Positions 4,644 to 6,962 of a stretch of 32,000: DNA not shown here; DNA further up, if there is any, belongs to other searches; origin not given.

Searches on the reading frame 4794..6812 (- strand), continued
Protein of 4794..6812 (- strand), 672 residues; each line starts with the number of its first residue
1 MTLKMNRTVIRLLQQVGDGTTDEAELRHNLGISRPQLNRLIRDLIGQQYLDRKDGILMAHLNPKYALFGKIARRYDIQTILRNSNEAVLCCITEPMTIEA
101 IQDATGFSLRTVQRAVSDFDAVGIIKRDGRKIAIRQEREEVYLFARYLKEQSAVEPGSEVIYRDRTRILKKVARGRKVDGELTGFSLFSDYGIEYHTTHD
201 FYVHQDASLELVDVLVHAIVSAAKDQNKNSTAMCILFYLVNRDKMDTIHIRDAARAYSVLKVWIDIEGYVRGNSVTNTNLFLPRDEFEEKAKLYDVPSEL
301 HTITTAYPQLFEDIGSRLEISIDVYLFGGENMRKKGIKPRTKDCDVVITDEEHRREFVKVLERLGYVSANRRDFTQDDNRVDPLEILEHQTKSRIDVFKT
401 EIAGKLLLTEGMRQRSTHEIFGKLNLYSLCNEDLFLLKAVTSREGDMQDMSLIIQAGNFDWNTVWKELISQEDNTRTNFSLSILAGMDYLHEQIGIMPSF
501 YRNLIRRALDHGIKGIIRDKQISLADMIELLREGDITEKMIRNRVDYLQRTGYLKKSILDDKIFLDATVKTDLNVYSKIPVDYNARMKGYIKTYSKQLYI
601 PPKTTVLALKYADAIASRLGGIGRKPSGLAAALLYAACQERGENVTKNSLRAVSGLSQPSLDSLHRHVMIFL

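Call 111: fold_search(model_id=the predicted structure, library=viral)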
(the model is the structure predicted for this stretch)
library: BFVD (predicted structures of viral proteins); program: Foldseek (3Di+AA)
matches with E <= 10: 1066; with E <= 0.001: 0
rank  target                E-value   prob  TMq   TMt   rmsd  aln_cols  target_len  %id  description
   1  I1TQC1                2.2e-03  0.60  0.11  0.10  35.4       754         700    9  (no name in the UniProt tables at hand)
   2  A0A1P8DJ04            3.9e-03  1.00  0.16  0.61   5.0       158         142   18  (no name in the UniProt tables at hand)
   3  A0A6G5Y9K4            6.1e-03  1.00  0.08  0.22  18.1       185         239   12  (no name in the UniProt tables at hand)
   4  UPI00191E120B         6.4e-03  1.00  0.15  0.47   5.8       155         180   15  (no name look-up for this kind of identifier)
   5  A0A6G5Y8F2            8.0e-03  1.00  0.10  0.18  21.0       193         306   12  (no name in the UniProt tables at hand)
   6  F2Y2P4                8.4e-03  1.00  0.14  0.16  17.6       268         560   12  (no name in the UniProt tables at hand)
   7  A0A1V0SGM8            8.8e-03  1.00  0.13  0.24  16.4       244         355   12  Transcription initiation factor IIB [Hokovirus HKV1]
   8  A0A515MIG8            1.2e-02  1.00  0.10  0.32  10.6       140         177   17  HTH marR-type domain-containing protein [Gordonia phage SheckWes]
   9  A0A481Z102            1.2e-02  0.96  0.13  0.22  24.2       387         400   10  Transcription initiation factor IIB [Mimivirus LCMiAC02]
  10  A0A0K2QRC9            1.4e-02  1.00  0.15  0.64   4.6       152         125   16  Uncharacterized protein [Ralstonia phage RSF1]
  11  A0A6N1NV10            1.4e-02  1.00  0.13  0.38  16.6       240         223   12  Transcription factor TFIIB cyclin-like domain-containing protein [Tupanvirus deep ocean]
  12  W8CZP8                1.4e-02  1.00  0.16  0.56   6.2       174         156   15  Uncharacterized protein [Erwinia phage PhiEaH1]
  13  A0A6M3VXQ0            1.6e-02  1.00  0.13  0.30  17.7       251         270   14  Putative transcription initiation factor B [Saccharolobus solfataricus rod-shaped virus 1]
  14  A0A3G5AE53            1.6e-02  0.75  0.14  0.15  21.7       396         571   13  DUF7275 domain-containing protein [Satyrvirus sp.]
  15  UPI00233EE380         1.6e-02  1.00  0.11  0.35   9.7       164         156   12  (no name look-up for this kind of identifier)
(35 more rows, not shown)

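Call 116: search_protein_families(library=phrogs, proteins=[window:4794-6812:-, P0118], max_evalue=0.01)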
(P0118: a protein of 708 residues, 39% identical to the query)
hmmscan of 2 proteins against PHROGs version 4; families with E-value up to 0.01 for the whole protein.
window:4794-6812:- (672 aa): 4 families
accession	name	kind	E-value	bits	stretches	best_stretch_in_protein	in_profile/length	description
phrog_6336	-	unknown function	0.00019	22.7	0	92-130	25-64/81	-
phrog_678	-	DNA, RNA and nucleotide metabolism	0.00041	21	1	96-142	86-132/346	replication initiation O-like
phrog_142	-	moron, auxiliary metabolic gene and host takeover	0.00067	20.8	0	95-150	26-76/116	Ren-like exclusion protein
phrog_2030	-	transcription regulation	0.0059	17.3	0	88-138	26-69/202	transcriptional regulator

P0118 (708 aa): 0 families
